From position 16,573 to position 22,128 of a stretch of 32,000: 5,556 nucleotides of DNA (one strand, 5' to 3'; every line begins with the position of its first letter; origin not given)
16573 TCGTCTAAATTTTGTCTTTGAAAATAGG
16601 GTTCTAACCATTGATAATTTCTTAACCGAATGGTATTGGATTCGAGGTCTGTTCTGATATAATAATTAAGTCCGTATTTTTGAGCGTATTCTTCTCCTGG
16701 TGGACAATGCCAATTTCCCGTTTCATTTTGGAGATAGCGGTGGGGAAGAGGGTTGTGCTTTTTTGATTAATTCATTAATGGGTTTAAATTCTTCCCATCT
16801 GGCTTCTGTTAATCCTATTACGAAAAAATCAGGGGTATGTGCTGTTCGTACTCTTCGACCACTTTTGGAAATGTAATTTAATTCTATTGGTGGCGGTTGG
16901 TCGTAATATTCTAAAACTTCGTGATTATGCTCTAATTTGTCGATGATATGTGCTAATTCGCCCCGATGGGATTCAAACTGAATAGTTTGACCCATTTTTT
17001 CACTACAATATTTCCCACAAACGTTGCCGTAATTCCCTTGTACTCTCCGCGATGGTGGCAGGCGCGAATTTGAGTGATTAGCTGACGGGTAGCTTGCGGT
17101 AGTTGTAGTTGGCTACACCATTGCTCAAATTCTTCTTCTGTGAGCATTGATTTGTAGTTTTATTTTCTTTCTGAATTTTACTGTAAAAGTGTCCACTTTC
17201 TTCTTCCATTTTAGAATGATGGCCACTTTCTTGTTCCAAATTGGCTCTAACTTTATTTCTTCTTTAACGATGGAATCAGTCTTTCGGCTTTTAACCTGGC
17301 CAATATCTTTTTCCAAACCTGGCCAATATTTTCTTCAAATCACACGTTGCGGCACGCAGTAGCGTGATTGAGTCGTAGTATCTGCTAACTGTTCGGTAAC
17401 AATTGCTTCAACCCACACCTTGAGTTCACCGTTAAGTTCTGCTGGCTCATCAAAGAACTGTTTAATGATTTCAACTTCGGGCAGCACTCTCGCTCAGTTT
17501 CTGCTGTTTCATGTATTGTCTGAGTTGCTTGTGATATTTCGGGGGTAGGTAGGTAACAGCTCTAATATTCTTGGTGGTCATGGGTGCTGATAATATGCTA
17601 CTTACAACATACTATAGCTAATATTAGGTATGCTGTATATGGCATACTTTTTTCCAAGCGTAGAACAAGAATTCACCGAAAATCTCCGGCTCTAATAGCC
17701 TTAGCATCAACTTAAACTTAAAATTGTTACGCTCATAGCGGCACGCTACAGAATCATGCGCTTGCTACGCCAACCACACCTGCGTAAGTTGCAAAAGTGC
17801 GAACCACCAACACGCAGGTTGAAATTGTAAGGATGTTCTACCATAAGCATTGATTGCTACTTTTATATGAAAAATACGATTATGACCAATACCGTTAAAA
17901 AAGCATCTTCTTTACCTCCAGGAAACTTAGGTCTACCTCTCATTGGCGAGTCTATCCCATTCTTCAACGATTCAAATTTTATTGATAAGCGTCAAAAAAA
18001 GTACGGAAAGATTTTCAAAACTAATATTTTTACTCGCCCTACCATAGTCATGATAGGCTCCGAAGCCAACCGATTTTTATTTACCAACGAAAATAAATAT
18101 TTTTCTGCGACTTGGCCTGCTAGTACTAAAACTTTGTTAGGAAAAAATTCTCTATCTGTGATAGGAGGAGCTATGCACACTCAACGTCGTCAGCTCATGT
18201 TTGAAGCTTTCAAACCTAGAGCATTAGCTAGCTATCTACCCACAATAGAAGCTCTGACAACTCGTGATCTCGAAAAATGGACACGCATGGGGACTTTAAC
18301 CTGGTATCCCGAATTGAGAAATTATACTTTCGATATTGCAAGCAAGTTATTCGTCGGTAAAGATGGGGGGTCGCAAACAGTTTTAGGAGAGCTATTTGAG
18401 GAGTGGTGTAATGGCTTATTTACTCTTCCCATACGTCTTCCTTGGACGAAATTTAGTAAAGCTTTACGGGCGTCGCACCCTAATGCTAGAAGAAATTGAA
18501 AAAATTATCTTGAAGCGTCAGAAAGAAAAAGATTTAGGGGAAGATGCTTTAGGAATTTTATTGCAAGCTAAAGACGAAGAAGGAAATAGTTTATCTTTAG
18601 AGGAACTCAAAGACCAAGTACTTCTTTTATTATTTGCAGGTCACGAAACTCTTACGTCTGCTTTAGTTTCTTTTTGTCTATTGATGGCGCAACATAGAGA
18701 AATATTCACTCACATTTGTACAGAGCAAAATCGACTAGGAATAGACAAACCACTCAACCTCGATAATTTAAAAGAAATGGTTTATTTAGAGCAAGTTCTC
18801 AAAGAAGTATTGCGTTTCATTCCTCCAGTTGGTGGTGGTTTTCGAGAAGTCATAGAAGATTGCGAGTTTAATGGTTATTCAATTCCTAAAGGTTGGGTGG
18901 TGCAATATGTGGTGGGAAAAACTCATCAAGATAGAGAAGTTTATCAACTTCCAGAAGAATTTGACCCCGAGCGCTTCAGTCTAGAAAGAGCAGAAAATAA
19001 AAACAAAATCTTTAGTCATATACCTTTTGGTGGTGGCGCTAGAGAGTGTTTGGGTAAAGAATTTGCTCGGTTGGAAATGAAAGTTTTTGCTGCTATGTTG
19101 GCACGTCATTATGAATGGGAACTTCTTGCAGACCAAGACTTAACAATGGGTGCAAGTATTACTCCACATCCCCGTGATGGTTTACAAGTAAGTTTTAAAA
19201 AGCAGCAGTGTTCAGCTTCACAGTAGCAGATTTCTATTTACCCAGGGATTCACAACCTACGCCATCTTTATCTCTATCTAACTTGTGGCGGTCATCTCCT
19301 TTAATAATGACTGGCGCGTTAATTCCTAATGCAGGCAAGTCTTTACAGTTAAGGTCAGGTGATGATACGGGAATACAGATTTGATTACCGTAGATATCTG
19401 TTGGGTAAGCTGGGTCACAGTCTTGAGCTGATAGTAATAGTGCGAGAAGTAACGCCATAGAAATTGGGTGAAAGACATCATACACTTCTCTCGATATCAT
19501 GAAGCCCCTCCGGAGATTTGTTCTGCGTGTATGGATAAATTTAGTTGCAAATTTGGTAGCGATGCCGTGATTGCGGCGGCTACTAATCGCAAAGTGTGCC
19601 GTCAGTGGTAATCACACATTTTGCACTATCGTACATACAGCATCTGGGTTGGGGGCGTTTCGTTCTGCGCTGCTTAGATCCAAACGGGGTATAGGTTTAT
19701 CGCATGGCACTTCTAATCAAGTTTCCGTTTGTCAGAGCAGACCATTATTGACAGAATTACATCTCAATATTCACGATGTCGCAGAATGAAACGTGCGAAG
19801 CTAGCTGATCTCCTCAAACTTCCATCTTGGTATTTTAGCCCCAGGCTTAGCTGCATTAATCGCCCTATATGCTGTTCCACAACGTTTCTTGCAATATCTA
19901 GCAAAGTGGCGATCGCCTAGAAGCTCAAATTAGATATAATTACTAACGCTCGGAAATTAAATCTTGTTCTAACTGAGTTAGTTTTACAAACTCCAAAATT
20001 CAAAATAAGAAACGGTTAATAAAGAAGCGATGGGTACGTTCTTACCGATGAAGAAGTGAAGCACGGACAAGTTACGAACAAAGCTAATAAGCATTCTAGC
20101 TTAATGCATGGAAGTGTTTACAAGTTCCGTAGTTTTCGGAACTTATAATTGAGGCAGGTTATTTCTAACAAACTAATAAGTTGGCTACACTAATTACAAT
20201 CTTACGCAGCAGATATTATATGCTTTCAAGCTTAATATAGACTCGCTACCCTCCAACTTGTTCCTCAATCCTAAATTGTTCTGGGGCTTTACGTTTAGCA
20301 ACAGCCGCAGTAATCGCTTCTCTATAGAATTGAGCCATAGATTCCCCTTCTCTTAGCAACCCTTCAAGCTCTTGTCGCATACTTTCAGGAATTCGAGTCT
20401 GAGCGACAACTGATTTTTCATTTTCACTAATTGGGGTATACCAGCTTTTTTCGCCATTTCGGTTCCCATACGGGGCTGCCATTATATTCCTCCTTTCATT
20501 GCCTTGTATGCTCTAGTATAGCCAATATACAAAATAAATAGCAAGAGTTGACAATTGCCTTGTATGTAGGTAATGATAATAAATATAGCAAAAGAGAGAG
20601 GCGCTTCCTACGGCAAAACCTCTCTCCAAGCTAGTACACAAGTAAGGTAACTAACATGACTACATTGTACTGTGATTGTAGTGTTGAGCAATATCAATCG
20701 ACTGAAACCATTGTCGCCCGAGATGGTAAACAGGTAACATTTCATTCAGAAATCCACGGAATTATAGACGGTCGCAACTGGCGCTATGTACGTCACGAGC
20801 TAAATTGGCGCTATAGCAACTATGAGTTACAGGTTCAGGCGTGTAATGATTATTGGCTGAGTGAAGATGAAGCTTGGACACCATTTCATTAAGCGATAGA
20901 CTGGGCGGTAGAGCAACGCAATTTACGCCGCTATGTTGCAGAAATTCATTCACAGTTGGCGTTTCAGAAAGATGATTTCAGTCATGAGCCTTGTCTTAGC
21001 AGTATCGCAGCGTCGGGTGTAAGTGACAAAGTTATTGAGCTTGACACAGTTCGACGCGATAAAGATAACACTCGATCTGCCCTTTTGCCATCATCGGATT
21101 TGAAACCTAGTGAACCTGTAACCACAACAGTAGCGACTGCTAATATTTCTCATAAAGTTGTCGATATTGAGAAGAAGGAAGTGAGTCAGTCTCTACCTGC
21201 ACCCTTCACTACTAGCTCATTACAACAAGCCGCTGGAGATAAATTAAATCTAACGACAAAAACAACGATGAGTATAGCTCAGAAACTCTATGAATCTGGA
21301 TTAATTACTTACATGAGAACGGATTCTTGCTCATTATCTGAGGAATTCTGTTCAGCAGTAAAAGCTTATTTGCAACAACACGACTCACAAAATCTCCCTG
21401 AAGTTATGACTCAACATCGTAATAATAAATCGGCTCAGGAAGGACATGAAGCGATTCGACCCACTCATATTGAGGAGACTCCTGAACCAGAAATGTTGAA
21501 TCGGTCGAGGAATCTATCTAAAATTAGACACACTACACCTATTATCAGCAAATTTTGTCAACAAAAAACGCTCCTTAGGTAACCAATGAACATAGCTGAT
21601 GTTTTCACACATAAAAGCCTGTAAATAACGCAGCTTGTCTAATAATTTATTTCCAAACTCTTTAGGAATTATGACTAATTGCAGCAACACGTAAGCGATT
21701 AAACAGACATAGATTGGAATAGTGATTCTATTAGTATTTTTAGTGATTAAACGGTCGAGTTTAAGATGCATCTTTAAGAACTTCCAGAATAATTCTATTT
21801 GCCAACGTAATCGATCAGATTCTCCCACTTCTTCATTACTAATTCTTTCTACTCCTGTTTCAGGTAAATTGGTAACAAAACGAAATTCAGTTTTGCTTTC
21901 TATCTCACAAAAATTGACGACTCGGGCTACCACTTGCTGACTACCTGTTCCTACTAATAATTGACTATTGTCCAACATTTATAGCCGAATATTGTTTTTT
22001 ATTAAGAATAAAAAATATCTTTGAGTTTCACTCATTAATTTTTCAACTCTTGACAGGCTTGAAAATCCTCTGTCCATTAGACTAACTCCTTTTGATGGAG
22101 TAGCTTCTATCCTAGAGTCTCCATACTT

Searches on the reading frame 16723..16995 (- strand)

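Call 67: search_protein_families(library=pfam, proteins=[window:16723-16995:-], max_evalue=0.001)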
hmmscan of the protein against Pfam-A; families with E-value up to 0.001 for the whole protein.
window:16723-16995:- (90 aa): 1 family
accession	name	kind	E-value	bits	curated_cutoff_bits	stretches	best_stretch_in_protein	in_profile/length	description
PF08722.17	Tn7_TnsA-like_N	-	2e-05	25.5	26.5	1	24-78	1-56/85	TnsA-like endonuclease N terminal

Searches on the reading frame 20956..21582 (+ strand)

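Call 67: search_protein_families(library=pfam, proteins=[window:20956-21582:+], max_evalue=0.001)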
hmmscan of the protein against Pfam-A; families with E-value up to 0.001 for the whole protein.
window:20956-21582:+ (208 aa): 1 family
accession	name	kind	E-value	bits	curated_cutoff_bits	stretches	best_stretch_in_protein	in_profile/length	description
PF01131.25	Topoisom_bac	-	2.2e-30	106.4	35.1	1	60-174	101-226/411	DNA topoisomerase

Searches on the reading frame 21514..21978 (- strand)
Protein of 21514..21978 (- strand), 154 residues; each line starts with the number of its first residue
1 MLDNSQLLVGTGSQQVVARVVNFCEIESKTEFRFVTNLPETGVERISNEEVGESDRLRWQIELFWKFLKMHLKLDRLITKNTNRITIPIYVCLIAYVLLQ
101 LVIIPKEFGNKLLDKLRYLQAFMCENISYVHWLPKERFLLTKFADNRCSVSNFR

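Call 67: search_protein_families(library=pfam, proteins=[window:21514-21978:-], max_evalue=0.001)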
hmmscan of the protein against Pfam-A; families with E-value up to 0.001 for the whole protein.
window:21514-21978:- (154 aa): 1 family
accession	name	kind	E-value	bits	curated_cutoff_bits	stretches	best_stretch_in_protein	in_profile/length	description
PF01609.27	DDE_Tnp_1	-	5.2e-07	30.1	23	1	45-98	147-200/200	Transposase DDE domain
